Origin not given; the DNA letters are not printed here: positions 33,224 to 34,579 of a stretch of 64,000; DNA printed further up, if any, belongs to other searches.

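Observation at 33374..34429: Orphan Card1/Can2-like CARF-nuclease with S-x-K in place of the catalytic E-x-K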

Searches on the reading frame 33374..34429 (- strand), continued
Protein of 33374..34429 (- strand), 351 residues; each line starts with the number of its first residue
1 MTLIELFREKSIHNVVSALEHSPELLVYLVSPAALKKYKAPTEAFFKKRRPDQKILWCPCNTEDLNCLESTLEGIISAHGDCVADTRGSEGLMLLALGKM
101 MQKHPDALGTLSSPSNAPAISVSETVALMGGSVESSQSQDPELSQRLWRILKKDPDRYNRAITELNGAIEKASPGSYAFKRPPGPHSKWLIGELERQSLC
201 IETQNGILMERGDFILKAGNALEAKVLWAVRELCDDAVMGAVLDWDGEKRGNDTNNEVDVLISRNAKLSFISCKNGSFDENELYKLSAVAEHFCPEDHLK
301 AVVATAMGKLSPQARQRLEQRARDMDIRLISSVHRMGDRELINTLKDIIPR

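Call 13: find_related_loci(query=A1, collection=genome_contigs, flank=10000)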
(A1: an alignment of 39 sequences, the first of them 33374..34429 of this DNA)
Query A1 (351 aa) in genome_contigs; peptide patterns used: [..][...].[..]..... (x = any residue, [..] = any of these).
550 stretches matched a pattern; 519 encode a relative of the query (tblastn E <= 1e-3); the best 80 are kept; 80 distinct loci.
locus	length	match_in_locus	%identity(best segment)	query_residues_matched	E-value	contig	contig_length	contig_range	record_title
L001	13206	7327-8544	31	1-341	3e-45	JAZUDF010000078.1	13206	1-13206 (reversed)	MAG: Faecousia sp. isolate T1900045310_TH20190080.MAGScoT_cleanbin_000020 SGB_6217_k141_1339481, whole genome shotgun se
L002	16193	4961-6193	28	1-349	1e-43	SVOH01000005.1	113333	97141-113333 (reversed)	MAG: Oscillospiraceae bacterium isolate SIG560 NODE_938_length_113333_cov_2.504399, whole genome shotgun sequence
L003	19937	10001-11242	30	1-348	5e-41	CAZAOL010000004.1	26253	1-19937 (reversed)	MAG TPA_asm: uncultured Oscillospiraceae bacterium isolate SRP315200_co2_435 genome assembly, contig: NODE_1306_length_2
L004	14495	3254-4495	29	1-346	5e-41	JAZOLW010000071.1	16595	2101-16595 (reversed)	MAG: Eubacteriales bacterium isolate T1900045651_YK20190345.MAGScoT_cleanbin_000056 SGB_8208_k141_1734708, whole genome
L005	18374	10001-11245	29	1-348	1e-40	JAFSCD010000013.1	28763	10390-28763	MAG: Oscillospiraceae bacterium isolate RGIG3008 Goat_Rectum-3__c488, whole genome shotgun sequence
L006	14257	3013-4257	29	1-348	1e-40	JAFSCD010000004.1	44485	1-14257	MAG: Oscillospiraceae bacterium isolate RGIG3008 Goat_Rectum-3__c51, whole genome shotgun sequence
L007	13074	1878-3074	28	1-336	2e-40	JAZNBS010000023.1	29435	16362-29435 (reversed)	MAG: Acutalibacteraceae bacterium isolate T1900044741_TS20190207.MAGScoT_cleanbin_000005 SGB_2064_k141_2490086, whole ge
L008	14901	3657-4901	28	1-348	6e-40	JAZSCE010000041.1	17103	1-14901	MAG: Faecousia sp. isolate T1900044919_TS20190385.MAGScoT_cleanbin_000014 SGB_3349_k141_2189678, whole genome shotgun se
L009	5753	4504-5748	28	1-349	3e-39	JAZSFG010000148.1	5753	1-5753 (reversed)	MAG: Ruminococcus sp. isolate T1900044583_TS20190049.MAGScoT_cleanbin_000037 SGB_583_k141_1302830, whole genome shotgun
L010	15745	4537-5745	29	1-338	2e-39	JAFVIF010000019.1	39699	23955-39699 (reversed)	MAG: Clostridia bacterium isolate RGIG5194 Sheep_Cecum-1__c169732, whole genome shotgun sequence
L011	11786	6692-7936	27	1-348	6e-39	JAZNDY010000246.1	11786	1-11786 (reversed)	MAG: Acutalibacteraceae bacterium isolate T1900044724_TS20190190.MAGScoT_cleanbin_000044 SGB_1925_k141_915042, whole gen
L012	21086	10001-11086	28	1-348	8e-39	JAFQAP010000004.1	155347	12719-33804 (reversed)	MAG: Clostridia bacterium isolate RGIG1645 Goat_Cecum-1__c1408, whole genome shotgun sequence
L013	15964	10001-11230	29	1-345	1e-38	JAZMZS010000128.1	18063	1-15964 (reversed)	MAG: Eubacteriales bacterium isolate T1900044749_TS20190415.MAGScoT_cleanbin_000041 SGB_2168_k141_1221474, whole genome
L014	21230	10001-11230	28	1-348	1e-38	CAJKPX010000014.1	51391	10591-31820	MAG TPA_asm: uncultured Clostridiales bacterium isolate ERR321560-bin.25 genome assembly, contig: NODE_504_length_51391_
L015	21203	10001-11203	27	1-341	2e-38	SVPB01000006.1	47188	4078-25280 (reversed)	MAG: Oscillospiraceae bacterium isolate SIG580 NODE_3457_length_47188_cov_1.496058, whole genome shotgun sequence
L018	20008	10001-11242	28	1-346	5e-38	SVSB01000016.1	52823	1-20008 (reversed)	MAG: Oscillospiraceae bacterium isolate SIG658 NODE_14664_length_52823_cov_2.158285, whole genome shotgun sequence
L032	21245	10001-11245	27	1-348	3e-36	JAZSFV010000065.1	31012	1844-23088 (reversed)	MAG: Acutalibacteraceae bacterium isolate T1900044580_TS20190046.MAGScoT_cleanbin_000063 SGB_558_k141_1424188, whole gen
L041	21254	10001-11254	29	1-351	6e-36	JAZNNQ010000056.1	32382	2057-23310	MAG: Eubacteriales bacterium isolate T1900044654_TS20190120.MAGScoT_cleanbin_000015 SGB_1466_k141_296885, whole genome s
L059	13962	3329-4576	26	1-348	4e-34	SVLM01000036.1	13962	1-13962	MAG: Oscillospiraceae bacterium isolate SIG487 NODE_74699_length_13962_cov_4.638381, whole genome shotgun sequence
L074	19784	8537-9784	28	1-351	8e-34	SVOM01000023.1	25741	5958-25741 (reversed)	MAG: Oscillospiraceae bacterium isolate SIG565 NODE_8751_length_25741_cov_1.580191, whole genome shotgun sequence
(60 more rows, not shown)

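Call 25: predict_structure(alignment_id=A2)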
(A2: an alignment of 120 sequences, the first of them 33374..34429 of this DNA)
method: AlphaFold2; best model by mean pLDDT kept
length: 351 residues; sequences in the alignment: 120
mean_pLDDT: 92.3   pTM: 0.89
mean pLDDT of the five models: 92.3, 92.2, 92.2, 91.3, 91.2
residues with pLDDT >= 90: 272; 70-90: 69; 50-70: 10; < 50: 0
segments of 3 or more residues with pLDDT < 50: none
pLDDT, mean of each block of 10 residues (from residue 1): 93 90 96 93 96 97 97 97 89 96 96 80 93 88 96 96 91 84 93 95 90 92 97 95 82 82 93 95 95 84 92 95 97 97 94 68
secondary structure, 60 per line:
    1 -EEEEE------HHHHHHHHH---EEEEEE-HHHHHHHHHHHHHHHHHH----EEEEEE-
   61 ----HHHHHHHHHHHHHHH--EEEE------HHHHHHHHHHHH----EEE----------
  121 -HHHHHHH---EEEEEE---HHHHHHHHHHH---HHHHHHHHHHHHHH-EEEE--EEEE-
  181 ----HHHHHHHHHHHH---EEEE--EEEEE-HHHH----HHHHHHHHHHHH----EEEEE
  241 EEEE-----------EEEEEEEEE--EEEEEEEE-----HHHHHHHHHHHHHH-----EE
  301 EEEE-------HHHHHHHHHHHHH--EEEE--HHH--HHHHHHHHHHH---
elements in order: E2-6 H13-21 E25-30 H32-49 E54-59 H65-79 E82-85 H92-103 E108-110 H122-128 E132-137 H141-151 H155-168 E170-173 E176-179 H185-196 E200-203 E206-210 H212-215 H220-231 E236-244 E256-264 E267-274 H280-293 E299-304 H312-324 E327-330 H338-348

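Call 30: fold_search(model_id=the predicted structure, library=pdb)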
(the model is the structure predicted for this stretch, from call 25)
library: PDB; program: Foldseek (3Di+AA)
matches with E <= 10: 1562; with E <= 0.001: 18
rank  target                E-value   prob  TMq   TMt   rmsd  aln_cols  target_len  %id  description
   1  1xmx                  5.1e-17  1.00  0.73  0.68   5.1       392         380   15  Crystal structure of protein VC1899 from Vibrio cholerae (released 2004-11-16)
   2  8bao_A                3.4e-15  1.00  0.65  0.63   7.1       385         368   11  Dysgonamonadaceae bacterium CRISPR ancillary nuclease 2 (released 2022-11-30)
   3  7bdv_A                2.7e-14  1.00  0.68  0.68   5.5       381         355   14  Structure of Can2 from Sulfobacillus thermosulfidooxidans in complex with cyclic tetra-adenylate (cA4) (released 2021-03-03)
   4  7bdv_B                3.8e-14  1.00  0.69  0.70   5.3       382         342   13  Structure of Can2 from Sulfobacillus thermosulfidooxidans in complex with cyclic tetra-adenylate (cA4) (released 2021-03-03)
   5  6xl1_A                7.4e-14  1.00  0.68  0.65   4.9       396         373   14  crystal structure of cA4-activated Card1(D294N) (released 2020-12-30)
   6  8bao_B                8.8e-14  1.00  0.67  0.65   7.0       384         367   12  Dysgonamonadaceae bacterium CRISPR ancillary nuclease 2 (released 2022-11-30)
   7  6wxw_A                3.0e-13  1.00  0.65  0.62   5.5       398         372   15  crystal structure of apo Card1 (released 2020-12-30)
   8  7bdv_C                3.6e-13  1.00  0.68  0.70   5.5       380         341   12  Structure of Can2 from Sulfobacillus thermosulfidooxidans in complex with cyclic tetra-adenylate (cA4) (released 2021-03-03)
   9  7bdv_D                2.2e-12  1.00  0.67  0.69   5.7       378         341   13  Structure of Can2 from Sulfobacillus thermosulfidooxidans in complex with cyclic tetra-adenylate (cA4) (released 2021-03-03)
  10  8z4i_A                6.6e-12  1.00  0.41  0.38  16.6       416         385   14  crystal structure of Cdn1 in complex with cA3 (released 2026-02-04)
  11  8z4i_B                1.1e-11  1.00  0.43  0.39  17.1       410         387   14  crystal structure of Cdn1 in complex with cA3 (released 2026-02-04)
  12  8q3y_A                6.0e-10  1.00  0.63  0.52   7.6       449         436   10  Crystal structure of apo Can2 from Thermoanaerobacter brockii (released 2023-11-22)
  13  6sce_A                1.4e-09  1.00  0.53  0.33   6.3       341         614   16  Structure of a Type III CRISPR defence DNA nuclease activated by cyclic oligoadenylate (released 2020-02-19)
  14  8t64_A                2.4e-04  1.00  0.25  0.58   5.7       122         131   14  Apo Cam1(42-206) (released 2024-01-10)
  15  8t64_D                3.1e-04  1.00  0.25  0.56   6.1       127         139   13  Apo Cam1(42-206) (released 2024-01-10)
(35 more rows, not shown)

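Call 33: search_protein_families(library=pfam, proteins=[L032:15571-17622:+, L059:6551-10027:+, L074:12075-12554:+, L059:12832-13122:+, L041:7879-8733:+, L015:8445-9977:+, L018:9722-9985:+, L005:8243-9904:+, L010:6936-8933:+, L004:4689-7295:+], max_evalue=0.01)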
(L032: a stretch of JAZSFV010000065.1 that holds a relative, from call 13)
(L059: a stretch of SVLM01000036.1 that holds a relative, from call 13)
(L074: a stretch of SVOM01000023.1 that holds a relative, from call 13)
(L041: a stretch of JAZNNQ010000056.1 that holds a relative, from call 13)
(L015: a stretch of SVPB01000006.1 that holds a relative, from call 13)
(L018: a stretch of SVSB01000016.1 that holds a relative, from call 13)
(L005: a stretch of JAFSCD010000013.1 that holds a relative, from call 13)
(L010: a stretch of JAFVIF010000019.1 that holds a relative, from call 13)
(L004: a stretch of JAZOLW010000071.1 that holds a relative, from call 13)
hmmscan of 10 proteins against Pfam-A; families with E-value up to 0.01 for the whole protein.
L032:15571-17622:+ (683 aa): 0 families

L059:6551-10027:+ (1158 aa): 35 families (the best 25 are shown)
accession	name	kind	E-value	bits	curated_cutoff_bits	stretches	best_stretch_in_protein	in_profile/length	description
PF00004.35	AAA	-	7.3e-51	172.5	21.2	2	756-893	1-130/131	ATPase family associated with various cellular activities (AAA)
PF07724.20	AAA_2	-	1.3e-33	116.8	27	1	238-386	1-153/166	AAA domain (Cdc48 subfamily)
PF01434.24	Peptidase_M41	-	2.5e-31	109.5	29.9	1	979-1150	7-191/191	Peptidase family M41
PF07728.20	AAA_5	-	2.3e-18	67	22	2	243-364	2-126/139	AAA domain (dynein-related subfamily)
PF05496.18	RuvB_N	-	2.7e-10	40.7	27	1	719-826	6-98/159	Holliday junction DNA helicase RuvB P-loop domain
PF13191.12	AAA_16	-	1.8e-09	38.8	32.6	1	753-854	24-125/167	AAA ATPase domain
PF13173.12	AAA_14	-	2.7e-09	37.5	27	0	755-824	4-74/129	AAA domain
PF00910.28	RNA_helicase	-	1.4e-08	35.6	21.5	1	244-358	2-104/105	RNA helicase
PF13207.12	AAA_17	-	1.4e-07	32.3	27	0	759-827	1-68/136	AAA domain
PF13401.12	AAA_22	-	2.2e-07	31.7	27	0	756-776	8-28/130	AAA domain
PF01695.23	IstB_IS21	-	2.5e-07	30.9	24.1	1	754-777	93-116/238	IstB-like ATP binding protein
PF20720.3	nSTAND3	-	5.4e-07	29.9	27.2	1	754-819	18-72/155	Novel STAND NTPase 3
PF00158.32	Sigma54_activat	-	1.2e-06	28.7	20.2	1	232-358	15-142/168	Sigma-54 interaction domain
PF01078.27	Mg_chelatase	-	3.8e-06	26.9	20.3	0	756-774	25-43/207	Magnesium chelatase, subunit ChlI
PF13521.12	AAA_28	-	4.5e-06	27.4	27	1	756-802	2-48/164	AAA domain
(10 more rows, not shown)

L074:12075-12554:+ (159 aa): 0 families

L059:12832-13122:+ (96 aa): 1 family
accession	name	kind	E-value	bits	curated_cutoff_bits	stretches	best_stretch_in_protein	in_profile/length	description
PF02026.21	RyR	-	1.3e-35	121.9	27.4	1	2-92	1-91/91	RyR domain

L041:7879-8733:+ (284 aa): 0 families

L015:8445-9977:+ (510 aa): 3 families
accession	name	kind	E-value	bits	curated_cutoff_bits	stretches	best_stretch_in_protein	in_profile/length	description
PF02534.20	T4SS-DNA_transf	-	9.7e-41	140.5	20.1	1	53-403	37-385/468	Type IV secretory system Conjugative DNA transfer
PF12696.13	TraG-D_C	-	2.7e-24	86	22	1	323-416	1-95/126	TraM recognition site of TraD and TraG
PF10412.15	TrwB_AAD_bind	-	6.2e-17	62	20.5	1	58-402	13-325/387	Type IV secretion-system coupling protein DNA-binding domain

L018:9722-9985:+ (87 aa): 1 family
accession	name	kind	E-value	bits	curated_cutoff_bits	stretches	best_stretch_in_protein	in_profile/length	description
PF14771.11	DUF4476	-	0.009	16.7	22.5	0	3-47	4-49/91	Domain of unknown function (DUF4476)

L005:8243-9904:+ (553 aa): 1 family
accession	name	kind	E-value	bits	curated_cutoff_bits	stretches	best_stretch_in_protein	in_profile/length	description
PF23548.1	Zn_ribbon_FGT1_2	-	0.0091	16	27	0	119-129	17-27/35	FORGETTER1 second zinc ribbon domain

L010:6936-8933:+ (665 aa): 4 families
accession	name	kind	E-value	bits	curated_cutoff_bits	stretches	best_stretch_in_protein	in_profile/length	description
PF00004.35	AAA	-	2.7e-17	63.9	21.2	1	428-559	3-130/131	ATPase family associated with various cellular activities (AAA)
PF17866.7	AAA_lid_6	-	3e-07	30.9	24.3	1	585-641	4-60/60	AAA lid domain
PF13401.12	AAA_22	-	6.3e-05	23.7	27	0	429-537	11-125/130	AAA domain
PF05496.18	RuvB_N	-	0.0013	19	27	1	415-458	25-68/159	Holliday junction DNA helicase RuvB P-loop domain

L004:4689-7295:+ (868 aa): 23 families
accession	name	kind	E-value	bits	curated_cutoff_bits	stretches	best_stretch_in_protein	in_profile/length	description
PF13424.12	TPR_12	-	4.3e-108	354.1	30.1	11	602-674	2-74/77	Tetratricopeptide repeat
PF13374.12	TPR_10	-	1.5e-87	285.8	27.5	9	437-475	4-42/42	Tetratricopeptide repeat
PF24885.1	TPR_NPHP3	-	4.6e-25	88.8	100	4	412-510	118-216/239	Nephrocystin-3 TPR domain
PF00515.34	TPR_1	-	8.7e-20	70.1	27.8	1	773-797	3-27/34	Tetratricopeptide repeat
PF07719.23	TPR_2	-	2.9e-19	68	27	1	773-800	3-30/34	Tetratricopeptide repeat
PF13181.12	TPR_8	-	1.9e-17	62.3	25.7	1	773-801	3-31/34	Tetratricopeptide repeat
PF13176.12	TPR_7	-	1.7e-16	59.3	27.9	1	773-802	1-30/36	Tetratricopeptide repeat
PF13431.12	TPR_17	-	3.8e-13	49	24.4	0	773-792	15-34/34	Tetratricopeptide repeat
PF13676.11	TIR_2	-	5.8e-10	40.2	28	1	169-276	1-103/122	TIR domain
PF17874.7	TPR_MalT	-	1.8e-09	37.8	45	1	471-584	34-145/336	MalT-like TPR region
PF07721.20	TPR_4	-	8.6e-09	35.6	27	0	772-795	2-25/26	Tetratricopeptide repeat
PF13432.12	TPR_16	-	1.5e-06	29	32.7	0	776-839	2-57/65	Tetratricopeptide repeat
PF14559.12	TPR_19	-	1.6e-06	28.7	25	0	765-796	19-50/68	Tetratricopeptide repeat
PF13174.12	TPR_6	-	1.2e-05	26.1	26.3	0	773-797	2-26/33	Tetratricopeptide repeat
PF13428.12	TPR_14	-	2.1e-05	25.2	23.5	0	773-797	3-27/44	Tetratricopeptide repeat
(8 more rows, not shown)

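Call 34: find_encoding_contigs(protein=window:33374-34429:-, flank=10000, max_places=6)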
Protein window:33374-34429:- (351 aa): 22 contigs read that carry it; 6 places shown.
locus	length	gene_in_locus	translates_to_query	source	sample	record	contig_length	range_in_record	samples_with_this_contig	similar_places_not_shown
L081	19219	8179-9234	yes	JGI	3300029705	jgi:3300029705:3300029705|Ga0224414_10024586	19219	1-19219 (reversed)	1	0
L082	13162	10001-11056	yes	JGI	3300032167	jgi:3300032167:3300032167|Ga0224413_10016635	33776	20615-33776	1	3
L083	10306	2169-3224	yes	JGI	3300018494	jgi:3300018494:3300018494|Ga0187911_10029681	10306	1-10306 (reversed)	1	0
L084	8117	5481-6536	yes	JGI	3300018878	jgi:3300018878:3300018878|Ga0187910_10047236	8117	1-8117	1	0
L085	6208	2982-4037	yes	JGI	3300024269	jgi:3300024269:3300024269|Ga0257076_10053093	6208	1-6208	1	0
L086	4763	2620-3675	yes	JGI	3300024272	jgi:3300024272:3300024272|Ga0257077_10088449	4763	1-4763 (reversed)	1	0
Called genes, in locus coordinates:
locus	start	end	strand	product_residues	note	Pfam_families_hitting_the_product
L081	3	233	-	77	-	?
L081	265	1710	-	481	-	PF01406:tRNA-synt_1e, PF09334:tRNA-synt_1g (faint), PF23493:CysS_C (weak)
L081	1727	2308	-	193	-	PF01066:CDP-OH_P_transf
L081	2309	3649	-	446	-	PF00919:UPF0004, PF04055:Radical_SAM, PF18693:TRAM_2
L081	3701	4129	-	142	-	-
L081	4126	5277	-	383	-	PF13793:Pribosyltran_N, PF00156:Pribosyltran, PF14572:Pribosyl_synth (weak)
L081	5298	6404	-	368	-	PF00154:RecA_N, PF08423:Rad51, PF06745:ATPase (faint), PF13481:AAA_25 (faint), PF21096:RecA_C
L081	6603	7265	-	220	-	PF00702:Hydrolase, PF12710:HAD (weak), PF13419:HAD_2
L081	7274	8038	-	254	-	PF00459:Inositol_P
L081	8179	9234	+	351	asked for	PF09002:Card1_endonuc (weak)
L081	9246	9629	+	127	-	-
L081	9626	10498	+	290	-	PF13930:Endonuclea_NS_2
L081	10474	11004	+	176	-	-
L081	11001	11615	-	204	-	-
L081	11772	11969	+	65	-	-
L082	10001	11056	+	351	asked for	PF09002:Card1_endonuc (weak)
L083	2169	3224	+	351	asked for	PF09002:Card1_endonuc (weak)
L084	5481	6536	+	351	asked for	PF09002:Card1_endonuc (weak)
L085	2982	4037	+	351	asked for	PF09002:Card1_endonuc (weak)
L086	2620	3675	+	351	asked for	PF09002:Card1_endonuc (weak)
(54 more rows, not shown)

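Call 36: find_encoding_contigs(protein=P0002, flank=10000, max_places=4)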
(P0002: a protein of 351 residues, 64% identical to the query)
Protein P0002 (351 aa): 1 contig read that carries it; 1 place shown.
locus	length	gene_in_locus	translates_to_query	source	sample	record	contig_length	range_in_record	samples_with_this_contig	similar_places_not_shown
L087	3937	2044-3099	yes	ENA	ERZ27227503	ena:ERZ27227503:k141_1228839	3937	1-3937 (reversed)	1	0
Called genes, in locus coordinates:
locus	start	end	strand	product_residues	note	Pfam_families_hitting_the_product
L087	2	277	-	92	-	?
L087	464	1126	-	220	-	PF00702:Hydrolase, PF12710:HAD (weak), PF13419:HAD_2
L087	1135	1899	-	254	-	PF00459:Inositol_P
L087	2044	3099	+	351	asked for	PF09002:Card1_endonuc (faint)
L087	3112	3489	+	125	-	-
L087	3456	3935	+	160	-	?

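Call 45: find_encoding_contigs(protein=P0001, flank=3000, max_places=2)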
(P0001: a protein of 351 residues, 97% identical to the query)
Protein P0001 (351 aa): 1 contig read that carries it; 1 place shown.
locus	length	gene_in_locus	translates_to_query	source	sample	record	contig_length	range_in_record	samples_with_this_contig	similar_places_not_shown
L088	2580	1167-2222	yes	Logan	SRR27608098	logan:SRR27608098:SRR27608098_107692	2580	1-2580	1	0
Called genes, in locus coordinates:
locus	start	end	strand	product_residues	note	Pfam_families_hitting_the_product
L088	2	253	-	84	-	?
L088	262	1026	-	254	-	PF00459:Inositol_P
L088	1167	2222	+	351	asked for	PF09002:Card1_endonuc (weak)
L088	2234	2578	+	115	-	?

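Call 61: search_protein_families(library=pfam, proteins=[L074:12075-12554:+, L032:15571-17622:+, L041:7879-8733:+], max_evalue=10)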
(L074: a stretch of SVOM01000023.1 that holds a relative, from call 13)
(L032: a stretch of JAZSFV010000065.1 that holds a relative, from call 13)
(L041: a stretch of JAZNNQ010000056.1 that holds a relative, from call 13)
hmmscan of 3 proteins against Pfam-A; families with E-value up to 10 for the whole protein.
L074:12075-12554:+ (159 aa): 3 families
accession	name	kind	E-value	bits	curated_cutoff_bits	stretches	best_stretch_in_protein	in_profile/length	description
PF10722.14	YbjN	-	0.046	14.4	22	1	18-141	4-123/126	Putative bacterial sensory transduction regulator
PF09158.15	MotCF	-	0.05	14.1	25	1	17-89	10-81/103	Bacteriophage T4 MotA, C-terminal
PF05198.21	IF3_N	-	0.13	12.9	26.9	1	14-37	45-68/70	Translation initiation factor IF-3, N-terminal domain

L032:15571-17622:+ (683 aa): 1 family
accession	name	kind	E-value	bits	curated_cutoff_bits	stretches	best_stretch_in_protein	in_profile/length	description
PF18297.6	NFACT-R_2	-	0.018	15.6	26.9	1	197-264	21-86/104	NFACT protein RNA binding domain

L041:7879-8733:+ (284 aa): 0 families

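Call 68: find_related_loci(query=A1, collection=viral_contigs, flank=10000)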
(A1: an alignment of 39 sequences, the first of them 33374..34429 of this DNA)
Query A1 (351 aa) in viral_contigs; peptide patterns used: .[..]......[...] (x = any residue, [..] = any of these).
10 stretches matched a pattern, but none encodes a relative of the query by tblastn (E <= 1e-3).

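Call 69: search_dna_similar(query=P0004, collection=plasmids, mode=protein, max_rows=15)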
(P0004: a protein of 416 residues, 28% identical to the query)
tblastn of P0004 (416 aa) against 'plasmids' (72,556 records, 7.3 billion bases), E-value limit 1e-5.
No match.

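Call 70: search_dna_similar(query=P0004, collection=phages, mode=protein, max_rows=15)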
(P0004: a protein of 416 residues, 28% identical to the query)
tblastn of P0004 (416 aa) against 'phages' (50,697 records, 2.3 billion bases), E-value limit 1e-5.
No match.
